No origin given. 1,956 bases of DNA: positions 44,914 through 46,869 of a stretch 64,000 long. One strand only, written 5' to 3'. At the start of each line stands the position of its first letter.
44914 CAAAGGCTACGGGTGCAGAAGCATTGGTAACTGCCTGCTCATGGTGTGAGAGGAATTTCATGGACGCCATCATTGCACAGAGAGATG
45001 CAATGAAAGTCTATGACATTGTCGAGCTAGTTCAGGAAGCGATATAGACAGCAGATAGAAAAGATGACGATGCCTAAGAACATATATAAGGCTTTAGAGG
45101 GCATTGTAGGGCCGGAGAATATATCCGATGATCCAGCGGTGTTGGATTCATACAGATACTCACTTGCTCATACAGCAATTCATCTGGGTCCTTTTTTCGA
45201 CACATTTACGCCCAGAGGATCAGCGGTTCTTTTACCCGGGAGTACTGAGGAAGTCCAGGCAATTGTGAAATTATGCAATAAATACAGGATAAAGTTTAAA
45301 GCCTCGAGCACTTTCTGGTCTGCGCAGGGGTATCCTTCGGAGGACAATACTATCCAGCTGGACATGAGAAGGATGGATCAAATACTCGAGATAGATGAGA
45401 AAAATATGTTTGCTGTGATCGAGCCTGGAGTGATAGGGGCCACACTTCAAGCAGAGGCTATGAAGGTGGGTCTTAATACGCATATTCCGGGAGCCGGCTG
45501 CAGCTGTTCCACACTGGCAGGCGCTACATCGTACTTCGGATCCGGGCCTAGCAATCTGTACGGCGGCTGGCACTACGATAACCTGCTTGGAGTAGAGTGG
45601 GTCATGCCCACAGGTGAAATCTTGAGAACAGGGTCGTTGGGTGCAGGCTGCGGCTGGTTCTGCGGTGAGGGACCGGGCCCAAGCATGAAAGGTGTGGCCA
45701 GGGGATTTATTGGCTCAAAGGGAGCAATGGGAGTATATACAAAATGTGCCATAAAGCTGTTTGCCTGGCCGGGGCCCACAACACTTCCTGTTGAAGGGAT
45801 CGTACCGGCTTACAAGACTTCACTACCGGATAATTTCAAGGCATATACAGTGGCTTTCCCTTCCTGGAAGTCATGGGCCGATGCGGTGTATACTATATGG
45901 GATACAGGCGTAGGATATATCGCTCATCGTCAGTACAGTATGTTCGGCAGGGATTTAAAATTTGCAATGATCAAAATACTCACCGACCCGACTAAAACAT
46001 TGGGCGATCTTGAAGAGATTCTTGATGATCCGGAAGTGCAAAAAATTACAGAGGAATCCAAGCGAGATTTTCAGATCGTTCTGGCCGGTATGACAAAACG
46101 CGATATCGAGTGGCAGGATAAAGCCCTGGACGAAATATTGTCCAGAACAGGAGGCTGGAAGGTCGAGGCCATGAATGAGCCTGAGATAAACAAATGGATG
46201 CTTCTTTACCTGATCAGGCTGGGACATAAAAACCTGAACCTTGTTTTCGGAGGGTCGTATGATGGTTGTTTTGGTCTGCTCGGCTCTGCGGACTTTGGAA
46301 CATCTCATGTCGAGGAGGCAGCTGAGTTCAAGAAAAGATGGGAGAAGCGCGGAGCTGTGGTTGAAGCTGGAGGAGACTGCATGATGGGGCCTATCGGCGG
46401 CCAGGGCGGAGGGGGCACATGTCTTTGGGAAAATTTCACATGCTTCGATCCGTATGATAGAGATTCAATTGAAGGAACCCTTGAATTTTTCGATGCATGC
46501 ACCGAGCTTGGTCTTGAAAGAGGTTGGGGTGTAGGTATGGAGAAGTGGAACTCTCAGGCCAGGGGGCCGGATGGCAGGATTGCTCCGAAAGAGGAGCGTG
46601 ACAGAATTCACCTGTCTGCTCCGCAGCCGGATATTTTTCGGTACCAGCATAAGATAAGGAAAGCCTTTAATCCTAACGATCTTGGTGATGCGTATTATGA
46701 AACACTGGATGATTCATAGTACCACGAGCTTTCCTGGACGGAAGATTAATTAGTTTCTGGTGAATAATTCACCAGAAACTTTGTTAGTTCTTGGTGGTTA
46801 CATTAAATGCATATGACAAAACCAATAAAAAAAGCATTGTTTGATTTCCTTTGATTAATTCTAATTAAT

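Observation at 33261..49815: Four near-identical promoter/operator cassettes tie 15 genes into one putative TetR regulon: corrinoid methyl transfer, W-AOR/ADH, an FAD-FeS-FAD dehydrogenase and a Liv-type importer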

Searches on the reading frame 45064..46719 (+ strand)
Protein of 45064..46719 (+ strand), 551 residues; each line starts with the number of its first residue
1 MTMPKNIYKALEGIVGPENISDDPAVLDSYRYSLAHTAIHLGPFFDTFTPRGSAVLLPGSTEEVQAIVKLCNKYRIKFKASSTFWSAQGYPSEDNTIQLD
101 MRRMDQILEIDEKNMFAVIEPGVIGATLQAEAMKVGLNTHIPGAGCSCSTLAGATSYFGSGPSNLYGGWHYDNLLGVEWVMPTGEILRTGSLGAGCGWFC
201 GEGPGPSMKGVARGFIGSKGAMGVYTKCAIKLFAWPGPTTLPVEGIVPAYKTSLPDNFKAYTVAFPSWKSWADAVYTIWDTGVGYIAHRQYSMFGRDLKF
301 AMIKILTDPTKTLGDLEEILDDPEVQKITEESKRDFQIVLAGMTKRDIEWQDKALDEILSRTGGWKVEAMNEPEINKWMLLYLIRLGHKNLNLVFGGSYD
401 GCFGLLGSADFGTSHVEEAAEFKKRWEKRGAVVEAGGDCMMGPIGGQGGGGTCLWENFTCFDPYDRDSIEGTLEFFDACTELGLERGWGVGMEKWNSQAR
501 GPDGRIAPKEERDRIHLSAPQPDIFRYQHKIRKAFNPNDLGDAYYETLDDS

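Call 9: search_protein_families(library=pfam, proteins=[window:45064-46719:+])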
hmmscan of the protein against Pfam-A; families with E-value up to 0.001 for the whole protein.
window:45064-46719:+ (551 aa): 1 family
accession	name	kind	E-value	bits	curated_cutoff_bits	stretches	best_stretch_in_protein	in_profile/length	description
PF01565.28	FAD_binding_4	-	8.6e-26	90.7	26.4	1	53-190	2-139/139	FAD binding domain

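Call 26: search_solved_structures(query=window:45064-46719:+, max_evalue=0.01)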
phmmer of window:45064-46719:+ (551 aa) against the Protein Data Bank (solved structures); distinct sequences matched with E-value up to 0.01: 60.
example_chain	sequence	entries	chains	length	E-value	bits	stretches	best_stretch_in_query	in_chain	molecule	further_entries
7pbg_A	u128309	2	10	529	2.4e-17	65.8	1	46-232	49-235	FAD-binding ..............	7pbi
8s7w_A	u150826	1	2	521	2.5e-15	59.1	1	51-234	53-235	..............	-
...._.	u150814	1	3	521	2.5e-15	59.1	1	51-234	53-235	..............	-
8s7n_A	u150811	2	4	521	2.8e-15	59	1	51-234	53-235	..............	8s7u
8s7q_A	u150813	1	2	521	2.8e-15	59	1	51-234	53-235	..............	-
8s7p_A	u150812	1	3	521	3.1e-15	58.8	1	51-234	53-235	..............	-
8s7s_A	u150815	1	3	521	3.6e-15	58.6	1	51-234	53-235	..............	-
8s7t_A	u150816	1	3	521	4.6e-15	58.3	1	51-234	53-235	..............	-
9h40_A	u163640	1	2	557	2.6e-14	55.8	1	51-230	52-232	p-cresol methylhydroxylase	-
3pm9_A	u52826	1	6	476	2.5e-13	52.5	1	51-238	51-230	Putative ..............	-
2uuu_A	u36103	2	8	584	5.4e-13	51.5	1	53-237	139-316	ALKYLDIHYDROXYACETONEPHOSPHATE SYNTHASE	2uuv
9gov_A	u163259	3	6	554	1.8e-12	49.7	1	43-236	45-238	4-Allyl syringol oxidase from Streptomyces cavernae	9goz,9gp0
8jdb_A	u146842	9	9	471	3.4e-12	48.8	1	52-242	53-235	Probable D-lactate dehydrogenase, mitochondrial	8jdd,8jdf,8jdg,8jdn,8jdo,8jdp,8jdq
8jdc_A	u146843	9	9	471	3.4e-12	48.8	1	52-242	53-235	Probable D-lactate dehydrogenase, mitochondrial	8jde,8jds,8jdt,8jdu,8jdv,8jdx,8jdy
5fxd_A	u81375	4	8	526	6.5e-12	47.9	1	52-236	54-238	PROBABLE VANILLYL-ALCOHOL OXIDASE | EUGENOL OXIDASE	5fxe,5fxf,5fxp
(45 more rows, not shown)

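Call 32: search_protein_families(library=ncbifam, proteins=[window:45064-46719:+], max_evalue=0.00001)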
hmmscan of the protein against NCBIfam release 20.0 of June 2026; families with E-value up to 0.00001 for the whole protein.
window:45064-46719:+ (551 aa): 2 families
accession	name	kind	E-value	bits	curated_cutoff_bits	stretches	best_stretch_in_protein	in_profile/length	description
TIGR00387.1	glcD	equivalog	5e-22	78.3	567.9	1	55-236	1-174/413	glycolate oxidase subunit GlcD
NF008408.0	PRK11230.1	equivalog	1.3e-10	40.4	897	1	53-236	57-231/499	glycolate oxidase subunit GlcD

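Call 40: find_homologous_proteins(query=window:45064-46719:+, max_evalue=1e-10)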
Query window:45064-46719:+ (551 aa): 1663 proteins with E <= 1e-10 among 8000 candidates; the best 120 are listed.
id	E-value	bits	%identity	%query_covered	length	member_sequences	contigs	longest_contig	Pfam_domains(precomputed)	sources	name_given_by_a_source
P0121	0.0e+0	1306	100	100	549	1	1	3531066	PF01565.29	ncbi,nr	ncbi:MAG: FAD-binding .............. [Spirochaetota bacterium]|nr:MAG: FAD-binding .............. [S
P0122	0.0e+0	1200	89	100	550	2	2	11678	PF01565.29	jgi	jgi:glycolate oxidase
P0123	0.0e+0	1199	89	100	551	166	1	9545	PF01565.29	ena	-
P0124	0.0e+0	1197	89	100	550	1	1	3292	PF01565.29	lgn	-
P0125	0.0e+0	1195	88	100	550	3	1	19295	PF01565.29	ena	-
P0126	0.0e+0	1195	88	100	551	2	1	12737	PF01565.29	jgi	jgi:hypothetical protein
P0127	0.0e+0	1177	87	100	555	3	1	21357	PF01565.29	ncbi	-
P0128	0.0e+0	1172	87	100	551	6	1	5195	PF01565.29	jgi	jgi:glycolate oxidase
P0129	0.0e+0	1168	85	100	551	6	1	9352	PF01565.29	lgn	-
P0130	0.0e+0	1165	86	100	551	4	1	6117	PF01565.29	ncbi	-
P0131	0.0e+0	1164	85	100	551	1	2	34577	PF01565.29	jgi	jgi:glycolate oxidase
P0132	0.0e+0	1158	85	100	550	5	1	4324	PF01565.29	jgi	jgi:hypothetical protein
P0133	0.0e+0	1157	86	100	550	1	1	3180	PF01565.29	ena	-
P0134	0.0e+0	1156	86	100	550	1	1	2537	PF01565.29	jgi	-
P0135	0.0e+0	1153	84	100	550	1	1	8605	PF01565.29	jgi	jgi:hypothetical protein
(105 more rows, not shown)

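Call 43: search_solved_structures(query=A1, max_evalue=0.00001, show_alignments=3)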
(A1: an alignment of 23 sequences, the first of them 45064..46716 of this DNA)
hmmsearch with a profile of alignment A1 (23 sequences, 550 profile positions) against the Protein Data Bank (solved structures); distinct sequences matched with E-value up to 0.00001: 47.
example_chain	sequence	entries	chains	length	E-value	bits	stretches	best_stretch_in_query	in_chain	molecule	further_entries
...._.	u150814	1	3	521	8.6e-22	80.3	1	46-233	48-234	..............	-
8s7w_A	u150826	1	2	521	9.5e-22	80.2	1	46-233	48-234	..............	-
8s7q_A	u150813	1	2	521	1.1e-21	80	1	46-233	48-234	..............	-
8s7t_A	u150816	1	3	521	1.1e-21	79.9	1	46-233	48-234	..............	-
8s7n_A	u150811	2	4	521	1.2e-21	79.8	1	46-233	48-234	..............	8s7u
8s7s_A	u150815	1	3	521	1.4e-21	79.6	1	46-233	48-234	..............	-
8s7p_A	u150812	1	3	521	2e-21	79.1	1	46-233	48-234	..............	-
7pbg_A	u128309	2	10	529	6.6e-20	74.1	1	48-233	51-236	FAD-binding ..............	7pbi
9h40_A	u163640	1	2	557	2.9e-19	72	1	8-239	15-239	p-cresol methylhydroxylase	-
1wve_A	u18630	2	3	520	3.2e-18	68.5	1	50-212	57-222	4-cresol dehydrogenase [hydroxylating] flavoprotein subunit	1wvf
1dii_A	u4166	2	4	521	3.2e-18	68.5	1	50-212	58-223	P-CRESOL METHYLHYDROXYLASE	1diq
9gov_A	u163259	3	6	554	2.3e-17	65.7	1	52-236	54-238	4-Allyl syringol oxidase from Streptomyces cavernae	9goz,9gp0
9ffk_A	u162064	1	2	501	2.7e-17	65.5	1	46-231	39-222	FAD-binding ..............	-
9fge_A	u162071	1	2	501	3.8e-17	65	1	46-231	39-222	FAD-binding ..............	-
5fxd_A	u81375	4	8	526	2.3e-16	62.4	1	53-239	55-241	PROBABLE VANILLYL-ALCOHOL OXIDASE | EUGENOL OXIDASE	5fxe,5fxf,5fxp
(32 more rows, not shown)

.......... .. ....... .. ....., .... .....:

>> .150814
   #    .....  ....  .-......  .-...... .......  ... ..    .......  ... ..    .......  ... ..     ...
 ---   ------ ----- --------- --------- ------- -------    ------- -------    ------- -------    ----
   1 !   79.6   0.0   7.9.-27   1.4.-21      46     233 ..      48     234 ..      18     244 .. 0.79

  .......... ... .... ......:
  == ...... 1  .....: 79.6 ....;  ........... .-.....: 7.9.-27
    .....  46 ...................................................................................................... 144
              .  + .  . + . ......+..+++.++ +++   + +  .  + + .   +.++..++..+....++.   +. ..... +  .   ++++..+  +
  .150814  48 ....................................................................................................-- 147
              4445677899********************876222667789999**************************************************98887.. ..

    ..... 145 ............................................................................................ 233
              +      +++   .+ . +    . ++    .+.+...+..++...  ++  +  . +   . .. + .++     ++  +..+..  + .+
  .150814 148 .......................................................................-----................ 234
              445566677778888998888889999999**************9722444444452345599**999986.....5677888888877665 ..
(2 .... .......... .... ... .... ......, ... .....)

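Call 49: predict_structure(alignment_id=A1)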
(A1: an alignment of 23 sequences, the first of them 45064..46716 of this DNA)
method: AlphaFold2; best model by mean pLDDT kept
length: 551 residues; sequences in the alignment: 23
mean_pLDDT: 46.6   pTM: 0.40
mean pLDDT of the five models: 46.6, 46.4, 44.0, 43.2, 42.1
residues with pLDDT >= 90: 8; 70-90: 78; 50-70: 121; < 50: 344
segments of 3 or more residues with pLDDT < 50: 31-49, 83-94, 140-223, 234-255, 284-299, 301-303, 305-307, 311-313, 331-337, 342-344, 380-420, 429-473, 482-551
pLDDT, mean of each block of 10 residues (from residue 1): 79 90 66 37 36 77 80 75 44 60 75 67 59 60 35 37 26 39 30 23 31 37 54 45 26 48 55 53 40 36 48 57 63 47 58 80 70 56 35 22 23 39 47 28 25 26 38 49 44 35 37 34 27 30 30 31
secondary structure, 60 per line:
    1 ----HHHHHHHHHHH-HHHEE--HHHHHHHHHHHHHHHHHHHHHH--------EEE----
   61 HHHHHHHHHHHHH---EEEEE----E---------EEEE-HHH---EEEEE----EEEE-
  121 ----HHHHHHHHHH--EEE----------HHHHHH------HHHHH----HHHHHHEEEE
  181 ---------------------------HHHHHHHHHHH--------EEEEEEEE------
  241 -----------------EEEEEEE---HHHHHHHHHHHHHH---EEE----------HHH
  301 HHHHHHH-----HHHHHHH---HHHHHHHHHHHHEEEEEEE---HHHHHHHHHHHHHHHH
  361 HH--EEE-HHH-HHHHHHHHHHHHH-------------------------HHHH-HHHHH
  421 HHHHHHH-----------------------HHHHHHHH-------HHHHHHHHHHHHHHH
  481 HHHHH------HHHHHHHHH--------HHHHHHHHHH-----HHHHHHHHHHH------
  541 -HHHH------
elements in order: H5-15 H24-45 E54-56 H61-73 E77-81 E96-99 E107-111 E116-119 H125-134 E137-139 H150-155 H162-166 H171-176 E177-180 H208-218 E227-234 E258-264 H268-281 E285-287 H298-307 H313-319 H323-334 E335-341 H345-362 E365-367 H373-385 H411-414 H416-427 H451-458 H466-485 H492-500 H509-518 H524-534 H542-545

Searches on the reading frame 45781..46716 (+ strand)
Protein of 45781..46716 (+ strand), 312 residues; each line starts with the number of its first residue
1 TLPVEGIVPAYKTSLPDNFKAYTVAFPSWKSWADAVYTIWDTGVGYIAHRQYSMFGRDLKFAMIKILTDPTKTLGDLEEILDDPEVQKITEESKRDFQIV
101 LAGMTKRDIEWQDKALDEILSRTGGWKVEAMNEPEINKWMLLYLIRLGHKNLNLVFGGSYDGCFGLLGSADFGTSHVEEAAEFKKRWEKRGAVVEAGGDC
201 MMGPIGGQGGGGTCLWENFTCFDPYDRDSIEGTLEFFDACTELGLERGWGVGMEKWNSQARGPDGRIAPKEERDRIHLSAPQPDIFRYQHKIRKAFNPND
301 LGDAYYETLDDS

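Call 82: search_solved_structures(query=window:45781-46716:+, max_evalue=10, show_alignments=5)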
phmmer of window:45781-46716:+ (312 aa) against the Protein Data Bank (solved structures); distinct sequences matched with E-value up to 10: 0.
